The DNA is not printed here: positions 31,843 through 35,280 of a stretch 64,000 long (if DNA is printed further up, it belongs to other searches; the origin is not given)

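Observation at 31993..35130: Stand-alone nuclease-head + N6A-methyltransferase + Type-ISP-like TRD with no translocase, inserted between aroG and gor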

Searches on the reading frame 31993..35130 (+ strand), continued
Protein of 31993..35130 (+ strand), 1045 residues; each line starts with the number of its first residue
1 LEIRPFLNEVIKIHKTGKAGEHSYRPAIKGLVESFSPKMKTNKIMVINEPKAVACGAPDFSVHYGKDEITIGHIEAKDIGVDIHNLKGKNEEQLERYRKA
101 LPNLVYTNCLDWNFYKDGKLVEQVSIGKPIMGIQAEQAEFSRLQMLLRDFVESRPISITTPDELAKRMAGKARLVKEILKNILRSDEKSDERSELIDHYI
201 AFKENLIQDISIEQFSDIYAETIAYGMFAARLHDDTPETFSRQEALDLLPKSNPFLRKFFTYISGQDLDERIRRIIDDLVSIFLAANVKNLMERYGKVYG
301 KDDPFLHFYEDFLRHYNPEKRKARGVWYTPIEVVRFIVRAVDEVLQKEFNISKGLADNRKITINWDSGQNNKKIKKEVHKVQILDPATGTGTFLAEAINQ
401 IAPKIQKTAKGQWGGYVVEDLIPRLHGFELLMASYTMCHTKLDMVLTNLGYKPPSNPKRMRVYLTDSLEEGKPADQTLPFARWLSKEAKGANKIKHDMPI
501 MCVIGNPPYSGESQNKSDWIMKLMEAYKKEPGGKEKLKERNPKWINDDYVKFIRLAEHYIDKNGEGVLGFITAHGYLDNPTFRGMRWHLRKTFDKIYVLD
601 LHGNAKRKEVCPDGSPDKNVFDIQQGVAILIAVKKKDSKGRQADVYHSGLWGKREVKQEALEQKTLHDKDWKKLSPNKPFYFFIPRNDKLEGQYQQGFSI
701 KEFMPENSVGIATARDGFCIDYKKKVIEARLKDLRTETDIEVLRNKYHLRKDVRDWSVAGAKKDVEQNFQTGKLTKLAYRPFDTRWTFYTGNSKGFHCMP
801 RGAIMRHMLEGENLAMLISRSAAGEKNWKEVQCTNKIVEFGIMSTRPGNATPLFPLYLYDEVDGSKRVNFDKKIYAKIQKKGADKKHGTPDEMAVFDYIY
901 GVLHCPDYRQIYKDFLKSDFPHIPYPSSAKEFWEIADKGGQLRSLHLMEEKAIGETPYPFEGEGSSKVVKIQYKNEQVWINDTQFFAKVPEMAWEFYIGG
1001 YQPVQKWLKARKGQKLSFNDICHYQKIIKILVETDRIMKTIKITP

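Call 34: find_encoding_contigs(protein=P0061, flank=6000, max_places=2)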
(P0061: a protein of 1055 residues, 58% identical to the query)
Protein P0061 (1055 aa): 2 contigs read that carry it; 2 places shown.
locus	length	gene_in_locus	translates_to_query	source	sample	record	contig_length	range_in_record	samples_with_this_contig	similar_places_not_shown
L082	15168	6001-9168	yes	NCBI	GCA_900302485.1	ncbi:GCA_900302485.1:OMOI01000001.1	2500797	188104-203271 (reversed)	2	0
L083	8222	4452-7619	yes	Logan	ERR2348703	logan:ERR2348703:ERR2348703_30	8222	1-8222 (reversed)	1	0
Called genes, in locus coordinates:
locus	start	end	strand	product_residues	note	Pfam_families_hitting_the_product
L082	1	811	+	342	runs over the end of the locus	PF08240:ADH_N, PF00107:ADH_zinc_N, PF13602:ADH_zinc_N_2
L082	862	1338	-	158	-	PF03350:UPF0114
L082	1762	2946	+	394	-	PF13356:Arm-DNA-bind_3, PF14659:Phage_int_SAM_3, PF00589:Phage_integrase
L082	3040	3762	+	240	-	-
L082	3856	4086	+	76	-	PF12728:HTH_17 (weak)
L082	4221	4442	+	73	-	-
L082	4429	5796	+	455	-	-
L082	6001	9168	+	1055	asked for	PF02384:N6_Mtase (faint), PF07669:Eco57I (weak), PF18135:Type_ISP_C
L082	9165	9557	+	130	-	-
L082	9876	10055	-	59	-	-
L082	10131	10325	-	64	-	-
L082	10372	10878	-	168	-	PF03831:YjdM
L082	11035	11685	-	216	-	PF13505:OMP_b-brl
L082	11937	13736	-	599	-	PF00009:GTP_EFTU, PF03144:GTP_EFTU_D2, PF14492:EFG_III (faint), PF00679:EFG_C, PF06421:LepA_C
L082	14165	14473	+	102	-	-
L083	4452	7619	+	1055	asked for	PF02384:N6_Mtase (faint), PF07669:Eco57I (weak), PF18135:Type_ISP_C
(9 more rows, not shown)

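Call 35: find_encoding_contigs(protein=P0103, flank=6000, max_places=2)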
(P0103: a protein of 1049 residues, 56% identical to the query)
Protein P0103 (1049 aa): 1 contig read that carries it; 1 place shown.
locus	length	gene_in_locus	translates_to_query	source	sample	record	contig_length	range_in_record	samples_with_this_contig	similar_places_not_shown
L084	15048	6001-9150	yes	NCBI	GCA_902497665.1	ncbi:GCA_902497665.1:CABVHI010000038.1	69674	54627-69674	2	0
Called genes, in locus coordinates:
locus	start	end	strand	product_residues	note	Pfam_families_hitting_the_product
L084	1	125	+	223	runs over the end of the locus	PF02589:LUD_dom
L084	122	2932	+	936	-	PF01565:FAD_binding_4, PF02754:CCG (faint), PF02913:FAD-oxidase_C, PF12838:Fer4_7, PF13183:Fer4_8, PF13534:Fer4_17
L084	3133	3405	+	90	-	PF27144:PA14_33160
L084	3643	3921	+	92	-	PF27144:PA14_33160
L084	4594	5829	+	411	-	PF13356:Arm-DNA-bind_3, PF22022:Phage_int_M, PF00589:Phage_integrase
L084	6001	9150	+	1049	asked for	PF02384:N6_Mtase (faint), PF07669:Eco57I (weak), PF18135:Type_ISP_C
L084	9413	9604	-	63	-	-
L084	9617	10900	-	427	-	-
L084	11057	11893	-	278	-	-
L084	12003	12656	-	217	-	PF13384:HTH_23 (weak)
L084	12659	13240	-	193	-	PF00239:Resolvase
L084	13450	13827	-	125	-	PF00239:Resolvase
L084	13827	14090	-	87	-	PF05930:Phage_AlpA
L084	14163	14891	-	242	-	-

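Call 36: predict_structure(alignment_id=A1)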
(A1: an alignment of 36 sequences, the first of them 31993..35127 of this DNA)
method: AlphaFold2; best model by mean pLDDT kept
length: 1045 residues; sequences in the alignment: 36
mean_pLDDT: 70.3   pTM: 0.45
mean pLDDT of the five models: 70.3, 67.6, 64.6, 63.9, 63.1
residues with pLDDT >= 90: 93; 70-90: 491; 50-70: 298; < 50: 163
segments of 3 or more residues with pLDDT < 50: 252-255, 323-327, 365-373, 383-388, 428-438, 456-485, 488-517, 697-705, 707-712, 780-782, 804-810, 812-814, 823-828, 842-849, 853-869
pLDDT, mean of each block of 10 residues (from residue 1): 83 81 84 77 80 84 74 88 86 87 90 90 89 86 89 77 87 88 83 77 71 84 81 75 74 51 69 80 80 68 65 78 49 60 65 59 46 51 47 62 76 71 55 46 62 52 34 35 47 35 39 44 66 61 58 69 69 56 71 83 71 75 66 72 81 75 59 71 69 48 44 60 82 81 82 78 84 69 69 68 48 52 50 53 47 41 39 79 87 86 84 62 80 91 86 86 87 93 92 82 89 88 91 89 74
secondary structure, 60 per line:
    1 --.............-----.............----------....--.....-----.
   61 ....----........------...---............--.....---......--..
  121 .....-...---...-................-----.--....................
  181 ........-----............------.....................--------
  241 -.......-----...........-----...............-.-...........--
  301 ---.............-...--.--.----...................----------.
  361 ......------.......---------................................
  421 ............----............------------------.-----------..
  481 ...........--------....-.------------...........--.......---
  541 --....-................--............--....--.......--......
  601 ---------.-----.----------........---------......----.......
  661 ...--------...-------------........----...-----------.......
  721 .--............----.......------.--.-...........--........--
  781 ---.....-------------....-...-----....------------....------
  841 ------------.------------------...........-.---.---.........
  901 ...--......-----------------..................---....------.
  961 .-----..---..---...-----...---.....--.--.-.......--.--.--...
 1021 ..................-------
elements in order (helices of 4 or more, strands of 3 or more residues): H3-15 H21-33 E44-47 H50-54 E60-64 E69-76 H89-100 E103-107 E111-116 E119-125 E127-129 E133-135 H137-152 H161-188 H194-205 H212-232 H242-248 H254-264 H270-284 H288-298 H304-316 H331-349 E360-366 E373-379 H389-408 H410-432 H437-448 H479-491 E500-503 H518-528 H531-537 H543-546 H548-563 E566-573 H574-577 H580-583 H586-592 E595-600 E627-634 E644-649 H654-663 E672-674 H688-695 H714-719 H724-735 H740-746 H758-768 E774-778 E784-788 H802-805 E815-818 E831-834 H872-882 H892-903 H906-911 H929-946 H950-953 E977-979 E985-987 H991-995 H1003-1009 H1018-1038

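Call 39: fold_search(model_id=the predicted structure, library=pdb)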
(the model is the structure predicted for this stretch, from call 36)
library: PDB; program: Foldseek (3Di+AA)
matches with E <= 10: 202; with E <= 0.001: 15
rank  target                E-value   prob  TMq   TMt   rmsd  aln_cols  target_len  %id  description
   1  7lo5_D                3.3e-28  1.00  0.19  0.19  37.2      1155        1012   19  cryoEM structure DrdV-DNA complex (released 2021-03-17)
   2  7lo5_C                1.1e-27  1.00  0.18  0.19  37.2      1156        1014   19  cryoEM structure DrdV-DNA complex (released 2021-03-17)
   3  7lo5_A                3.8e-27  1.00  0.18  0.19  36.2      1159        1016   19  cryoEM structure DrdV-DNA complex (released 2021-03-17)
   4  7lvv_A                5.0e-27  1.00  0.18  0.19  36.2      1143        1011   20  cryoEM structure DrdV-DNA complex (released 2021-03-17)
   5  7lo5_B                1.1e-26  1.00  0.18  0.18  36.0      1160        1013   20  cryoEM structure DrdV-DNA complex (released 2021-03-17)
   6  7lvv_B                9.7e-25  1.00  0.18  0.18  36.0      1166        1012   18  cryoEM structure DrdV-DNA complex (released 2021-03-17)
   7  5ffj_B                4.1e-21  1.00  0.20  0.17  37.8      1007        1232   18  Structure of a nuclease-deletion mutant of the Type ISP restriction-modification enzyme LlaGI in complex with a DNA su (released 2016-03-30)
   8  4xqk_A                1.0e-20  1.00  0.21  0.15  38.7      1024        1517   17  ATP-dependent Type ISP restriction-modification enzyme LlaBIII bound to DNA (released 2015-09-16)
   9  4xqk_B                3.4e-20  1.00  0.20  0.15  38.5      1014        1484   18  ATP-dependent Type ISP restriction-modification enzyme LlaBIII bound to DNA (released 2015-09-16)
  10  5ffj_A                8.6e-20  1.00  0.18  0.18  39.3      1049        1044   19  Structure of a nuclease-deletion mutant of the Type ISP restriction-modification enzyme LlaGI in complex with a DNA su (released 2016-03-30)
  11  9ewz_C                5.7e-05  0.97  0.15  0.13  35.1      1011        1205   12  Cryo-EM structure of the E. coli BrxX methyltransferase in complex with DNA (released 2025-03-05)
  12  8w0p_A                7.2e-05  0.94  0.12  0.13  23.4       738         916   14  BsaXI -- Type IIB R-M system (released 2024-10-30)
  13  9ex7_A                1.4e-04  0.97  0.17  0.15  34.2      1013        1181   11  Cryo-EM structure of the E. coli BrxX methyltransferase in complex with Ocr (released 2025-03-05)
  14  8c45_A                6.0e-04  0.97  0.16  0.14  25.6       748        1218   13  PglX methyltransferase from the Salmonella BREX phage defence system (aka BrxX) (released 2024-07-10)
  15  8c45_B                8.2e-04  0.93  0.13  0.11  26.0       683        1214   12  PglX methyltransferase from the Salmonella BREX phage defence system (aka BrxX) (released 2024-07-10)
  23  5hr4_C                3.3e-03  0.69  0.13  0.16  26.0       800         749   11  Structure of Type IIL restriction-modification enzyme MmeI in complex with DNA has implications for engineering of new (released 2016-04-27)
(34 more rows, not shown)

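Call 53: search_dna_similar(query=window:31993-35127:+, collection=plasmids, mode=protein, max_rows=15, max_evalue=1e-20)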
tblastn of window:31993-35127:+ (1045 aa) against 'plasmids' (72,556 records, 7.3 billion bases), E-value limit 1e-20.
Records with a match: 211; places in all: 215; records where one place covers at least 80% of the query: 41.
Best place of each record, by identity: <60% 211.
By first word of the organism name: Borrelia 43; Klebsiella 14; Borreliella 12; Escherichia 11; Lactococcus 11; Pseudomonas 7; Leuconostoc 6; Corynebacterium 5; Phaeobacter 5; Acinetobacter 4; and 62 more.
By predicted mobility (MOB-suite, as given by PLSDB): non-mobilizable 115; mobilizable 54; conjugative 42.
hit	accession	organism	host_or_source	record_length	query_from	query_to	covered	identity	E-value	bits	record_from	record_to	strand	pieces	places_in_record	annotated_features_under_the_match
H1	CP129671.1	Agrobacterium tumefaciens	Metal working fluids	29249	3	1043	100%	56.5%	0e+0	1161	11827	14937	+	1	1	N-6 DNA methylase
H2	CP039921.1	Agrobacterium tumefaciens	-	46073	3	1043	100%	56.2%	0e+0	1159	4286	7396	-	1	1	DNA methyltransferase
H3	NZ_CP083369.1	Pseudomonas aeruginosa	Homo sapiens,sputum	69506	4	1043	100%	54.8%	0e+0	1138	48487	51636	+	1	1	type ISP restriction/modification enzyme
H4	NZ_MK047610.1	Pseudomonas aeruginosa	Homo sapiens,Rectal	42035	4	1043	100%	54.8%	0e+0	1138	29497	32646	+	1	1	type ISP restriction/modification enzyme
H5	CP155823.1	Thioclava sp. 'Guangxiensis'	Bruguiera gymnorhiza,pure ...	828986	1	1044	100%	53.6%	0e+0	1079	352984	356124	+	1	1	type ISP restriction/modification enzyme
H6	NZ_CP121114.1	Roseinatronobacter sp. S2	cell culture,Alkaline Spring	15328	3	1044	100%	53.5%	0e+0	1133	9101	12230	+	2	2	type ISP restriction/modification enzyme | N-6 DNA methylase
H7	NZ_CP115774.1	Paracoccus sediminicola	cell culture,sediment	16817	1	1043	100%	52.2%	0e+0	1064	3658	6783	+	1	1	type ISP restriction/modification enzyme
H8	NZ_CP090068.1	Acinetobacter sp. SH20PTE14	pig manure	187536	16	1041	98%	50.0%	0e+0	949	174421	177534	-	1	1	type ISP restriction/modification enzyme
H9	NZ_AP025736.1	Nostoc cf. commune SO-36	-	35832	137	1041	87%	38.4%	0e+0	595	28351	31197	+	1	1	type ISP restriction/modification enzyme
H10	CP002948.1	Borreliella afzelii PKo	-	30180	21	1042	98%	33.5%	2e-154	515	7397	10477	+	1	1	conserved hypothetical protein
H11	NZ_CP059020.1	Borreliella bavariensis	Ixodes persulcatus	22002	15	1041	98%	32.8%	4e-151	505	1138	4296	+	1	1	type ISP restriction/modification enzyme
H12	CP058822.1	Borreliella bavariensis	Homo sapiens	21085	15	1041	98%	32.7%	4e-147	494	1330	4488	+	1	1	record has no annotation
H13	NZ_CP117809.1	Borreliella bavariensis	Homo sapiens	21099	15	1041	98%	32.6%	2e-146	492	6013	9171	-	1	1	type ISP restriction/modification enzyme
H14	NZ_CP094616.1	Borreliella burgdorferi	wild tick,Whole organism,wild tick nymph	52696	11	1041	99%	32.3%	6e-148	496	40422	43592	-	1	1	type ISP restriction/modification enzyme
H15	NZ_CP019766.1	Borreliella burgdorferi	Ixodes scapularis,tick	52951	11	1041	99%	32.3%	6e-148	496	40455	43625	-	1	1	type ISP restriction/modification enzyme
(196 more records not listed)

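Call 54: get_annotated_region(hit=H15, flank=3000)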
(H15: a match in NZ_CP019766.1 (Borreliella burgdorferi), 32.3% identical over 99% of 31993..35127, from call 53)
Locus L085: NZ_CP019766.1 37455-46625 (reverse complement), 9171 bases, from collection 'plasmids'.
description: Borreliella burgdorferi strain B31_NRZ isolate B31 plasmid p_lp56, complete sequence
organism: Borreliella burgdorferi (NCBI taxid 139)
taxonomy: Bacteria; Spirochaetota; Spirochaetia; Spirochaetales; Borreliaceae; Borreliella; Borreliella burgdorferi
host: -; source: Ixodes scapularis,tick; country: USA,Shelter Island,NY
typing (MOB-suite, as given by PLSDB): non-mobilizable; replicon rep_cluster_1621
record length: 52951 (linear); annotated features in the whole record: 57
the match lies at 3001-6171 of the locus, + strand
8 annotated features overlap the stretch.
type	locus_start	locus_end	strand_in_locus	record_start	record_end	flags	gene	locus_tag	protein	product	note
CDS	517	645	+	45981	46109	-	-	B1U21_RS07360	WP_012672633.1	hypothetical protein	-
CDS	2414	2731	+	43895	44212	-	-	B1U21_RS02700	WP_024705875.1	hypothetical protein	-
CDS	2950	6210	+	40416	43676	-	-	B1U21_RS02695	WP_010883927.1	type ISP restriction/modification enzyme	-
CDS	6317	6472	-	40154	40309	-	-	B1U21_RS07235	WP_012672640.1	hypothetical protein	-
CDS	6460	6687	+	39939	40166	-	-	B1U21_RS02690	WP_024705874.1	hypothetical protein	-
CDS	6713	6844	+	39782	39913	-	-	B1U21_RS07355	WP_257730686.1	hypothetical protein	-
CDS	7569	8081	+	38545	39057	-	-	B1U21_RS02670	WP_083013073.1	hypothetical protein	-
CDS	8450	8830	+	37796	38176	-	-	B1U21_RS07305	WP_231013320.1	hypothetical protein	-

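Call 64: search_protein_families(library=padloc, proteins=[L085:2950-6207:+], max_evalue=1e-20)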
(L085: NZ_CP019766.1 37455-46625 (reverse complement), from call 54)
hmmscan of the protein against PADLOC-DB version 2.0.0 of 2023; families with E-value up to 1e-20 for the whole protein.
L085:2950-6207:+ (1086 aa): 5 families
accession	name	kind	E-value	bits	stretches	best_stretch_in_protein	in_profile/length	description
PDLC03610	REase_MTase_IIG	-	1.8e-242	805.8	2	543-1083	552-1074/1096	Type IIG restriction enzyme-methyltransferase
PDLC03631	REase_MTase_IIG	-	2.1e-90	302.1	1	31-1042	29-988/1086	Type IIG restriction enzyme-methyltransferase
PDLC03597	REase_MTase_IIG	-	5e-45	151.6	1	337-1082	865-1636/1646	Type IIG restriction enzyme-methyltransferase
PDLC03051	REase_MTase_I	-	1.3e-44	149.8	1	349-1085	861-1588/1591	Type I restriction enzyme-methyltransferase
PDLC03621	REase_MTase_IIG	-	1.2e-29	101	1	336-1041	287-961/1024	Type IIG restriction enzyme-methyltransferase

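Call 68: search_protein_families(library=pfam, proteins=[L085:2950-6207:+], max_evalue=0.0001)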
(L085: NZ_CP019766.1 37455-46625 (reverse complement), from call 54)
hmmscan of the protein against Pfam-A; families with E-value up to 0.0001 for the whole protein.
L085:2950-6207:+ (1086 aa): 2 families
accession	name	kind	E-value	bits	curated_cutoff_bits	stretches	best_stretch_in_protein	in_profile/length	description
PF18135.7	Type_ISP_C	-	3.4e-70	237.3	25.9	1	723-1046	1-318/342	Type ISP C-terminal specificity domain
PF20473.4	MmeI_Mtase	-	6.6e-05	22.6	27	1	374-532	6-158/259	MmeI, DNA-methyltransferase domain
